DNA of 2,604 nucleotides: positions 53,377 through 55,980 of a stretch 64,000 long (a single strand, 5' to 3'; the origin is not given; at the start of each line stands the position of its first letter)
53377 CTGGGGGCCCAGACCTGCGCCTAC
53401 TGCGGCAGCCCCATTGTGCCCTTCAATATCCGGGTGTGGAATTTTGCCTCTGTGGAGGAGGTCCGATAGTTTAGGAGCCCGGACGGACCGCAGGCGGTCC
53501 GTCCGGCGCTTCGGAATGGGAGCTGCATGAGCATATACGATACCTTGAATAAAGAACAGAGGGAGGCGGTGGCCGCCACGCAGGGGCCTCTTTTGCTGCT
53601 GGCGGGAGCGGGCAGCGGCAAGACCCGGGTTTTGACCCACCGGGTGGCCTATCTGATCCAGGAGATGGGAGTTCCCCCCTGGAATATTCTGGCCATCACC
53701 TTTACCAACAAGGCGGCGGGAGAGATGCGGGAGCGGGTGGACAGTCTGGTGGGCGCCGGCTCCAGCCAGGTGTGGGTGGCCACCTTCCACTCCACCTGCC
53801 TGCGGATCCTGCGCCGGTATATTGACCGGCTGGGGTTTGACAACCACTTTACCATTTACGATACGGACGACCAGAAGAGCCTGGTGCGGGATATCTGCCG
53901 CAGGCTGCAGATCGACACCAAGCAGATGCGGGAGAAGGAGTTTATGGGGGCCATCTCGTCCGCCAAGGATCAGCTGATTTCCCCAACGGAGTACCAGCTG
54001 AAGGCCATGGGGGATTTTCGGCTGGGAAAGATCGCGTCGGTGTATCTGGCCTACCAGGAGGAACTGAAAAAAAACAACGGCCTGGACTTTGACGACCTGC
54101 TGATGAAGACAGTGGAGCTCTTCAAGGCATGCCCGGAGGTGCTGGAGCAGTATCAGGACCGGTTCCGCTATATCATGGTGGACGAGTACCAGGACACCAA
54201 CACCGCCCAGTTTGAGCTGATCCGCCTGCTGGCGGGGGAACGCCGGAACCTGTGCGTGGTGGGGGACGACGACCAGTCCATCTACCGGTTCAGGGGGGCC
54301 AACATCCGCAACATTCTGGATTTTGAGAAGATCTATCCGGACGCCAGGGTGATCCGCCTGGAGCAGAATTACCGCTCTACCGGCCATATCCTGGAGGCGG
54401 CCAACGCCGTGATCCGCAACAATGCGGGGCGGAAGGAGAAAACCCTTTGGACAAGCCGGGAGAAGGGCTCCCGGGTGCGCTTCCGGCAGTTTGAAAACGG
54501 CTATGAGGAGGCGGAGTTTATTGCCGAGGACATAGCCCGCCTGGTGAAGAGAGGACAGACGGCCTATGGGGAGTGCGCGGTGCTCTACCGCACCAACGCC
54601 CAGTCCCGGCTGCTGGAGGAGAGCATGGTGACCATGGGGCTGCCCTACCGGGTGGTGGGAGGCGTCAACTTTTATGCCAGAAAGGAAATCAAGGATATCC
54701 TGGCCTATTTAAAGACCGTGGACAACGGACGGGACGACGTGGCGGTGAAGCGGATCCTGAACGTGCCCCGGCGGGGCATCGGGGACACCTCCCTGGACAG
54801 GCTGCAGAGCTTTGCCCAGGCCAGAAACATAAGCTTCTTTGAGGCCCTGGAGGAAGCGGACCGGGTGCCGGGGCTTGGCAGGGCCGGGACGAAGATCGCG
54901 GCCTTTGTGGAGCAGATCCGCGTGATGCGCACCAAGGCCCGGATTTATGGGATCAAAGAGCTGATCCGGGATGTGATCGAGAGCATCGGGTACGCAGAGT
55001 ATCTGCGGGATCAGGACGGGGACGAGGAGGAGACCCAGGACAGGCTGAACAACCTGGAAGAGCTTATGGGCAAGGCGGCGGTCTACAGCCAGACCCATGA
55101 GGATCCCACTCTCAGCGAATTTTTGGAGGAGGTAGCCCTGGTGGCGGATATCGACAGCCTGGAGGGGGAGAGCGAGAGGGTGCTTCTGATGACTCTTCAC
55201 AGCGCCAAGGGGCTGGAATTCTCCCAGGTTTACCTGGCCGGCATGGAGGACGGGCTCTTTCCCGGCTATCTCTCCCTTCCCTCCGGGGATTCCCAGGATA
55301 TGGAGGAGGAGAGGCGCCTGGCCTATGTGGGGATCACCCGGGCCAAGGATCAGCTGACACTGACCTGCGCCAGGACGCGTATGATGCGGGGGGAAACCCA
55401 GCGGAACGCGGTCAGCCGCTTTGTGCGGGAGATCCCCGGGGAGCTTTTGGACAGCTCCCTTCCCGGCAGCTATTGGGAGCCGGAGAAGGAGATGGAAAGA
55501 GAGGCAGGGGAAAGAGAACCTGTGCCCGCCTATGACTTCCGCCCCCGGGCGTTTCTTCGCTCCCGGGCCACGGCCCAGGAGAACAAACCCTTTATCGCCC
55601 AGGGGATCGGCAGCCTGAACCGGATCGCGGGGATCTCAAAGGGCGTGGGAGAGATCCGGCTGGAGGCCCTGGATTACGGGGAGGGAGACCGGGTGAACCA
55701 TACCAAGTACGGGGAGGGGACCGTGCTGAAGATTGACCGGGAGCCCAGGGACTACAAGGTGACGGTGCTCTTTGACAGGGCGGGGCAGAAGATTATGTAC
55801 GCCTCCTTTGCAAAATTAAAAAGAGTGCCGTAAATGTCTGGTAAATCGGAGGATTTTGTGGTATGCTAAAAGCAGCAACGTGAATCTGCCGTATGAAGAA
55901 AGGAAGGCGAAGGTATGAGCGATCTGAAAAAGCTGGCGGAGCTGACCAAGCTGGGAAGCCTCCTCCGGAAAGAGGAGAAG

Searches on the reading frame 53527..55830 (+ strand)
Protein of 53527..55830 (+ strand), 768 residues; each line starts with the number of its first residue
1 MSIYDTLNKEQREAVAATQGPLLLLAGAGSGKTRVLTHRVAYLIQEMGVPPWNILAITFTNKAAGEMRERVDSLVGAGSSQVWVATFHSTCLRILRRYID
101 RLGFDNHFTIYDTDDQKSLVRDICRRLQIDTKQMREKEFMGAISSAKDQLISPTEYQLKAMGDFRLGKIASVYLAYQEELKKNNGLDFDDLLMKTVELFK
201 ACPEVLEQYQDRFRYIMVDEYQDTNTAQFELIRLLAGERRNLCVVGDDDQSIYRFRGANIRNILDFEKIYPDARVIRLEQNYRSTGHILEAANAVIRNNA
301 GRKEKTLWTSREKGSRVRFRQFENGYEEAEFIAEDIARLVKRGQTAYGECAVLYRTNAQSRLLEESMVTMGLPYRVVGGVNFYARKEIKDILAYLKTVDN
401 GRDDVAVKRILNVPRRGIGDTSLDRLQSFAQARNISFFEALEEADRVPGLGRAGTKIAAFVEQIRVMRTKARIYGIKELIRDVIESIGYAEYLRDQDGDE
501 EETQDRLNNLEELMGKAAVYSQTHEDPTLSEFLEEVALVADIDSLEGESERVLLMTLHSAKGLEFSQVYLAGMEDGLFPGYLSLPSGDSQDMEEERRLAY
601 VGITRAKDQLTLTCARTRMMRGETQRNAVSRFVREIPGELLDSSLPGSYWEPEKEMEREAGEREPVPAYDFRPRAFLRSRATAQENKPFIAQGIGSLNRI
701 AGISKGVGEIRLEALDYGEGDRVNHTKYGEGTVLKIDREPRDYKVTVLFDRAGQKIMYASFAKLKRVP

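Call 74: search_protein_families(library=pfam, proteins=[window:53527-55830:+], max_evalue=0.00001)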
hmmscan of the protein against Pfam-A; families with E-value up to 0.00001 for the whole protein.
window:53527-55830:+ (768 aa): 6 families
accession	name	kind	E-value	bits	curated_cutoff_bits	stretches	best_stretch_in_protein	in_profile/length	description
PF00580.27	UvrD-helicase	-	1.2e-97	327.3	23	1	7-270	1-270/271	UvrD/REP helicase N-terminal domain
PF13361.12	UvrD_C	-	2.9e-77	260.9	25.6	1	276-616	1-349/350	UvrD-like helicase C-terminal domain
PF13245.12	AAA_19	-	5.8e-25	88.5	25.1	1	11-256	1-134/134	AAA domain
PF13604.12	AAA_30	-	5.8e-09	36.4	27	0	6-72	1-67/191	AAA domain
PF21196.3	PcrA_UvrD_tudor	-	8.9e-09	35.5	23.9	1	720-762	2-44/48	PcrA/UvrD tudor domain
PF13538.12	UvrD_C_2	-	8.6e-08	32.4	27.4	0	588-612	26-51/52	UvrD-like helicase C-terminal domain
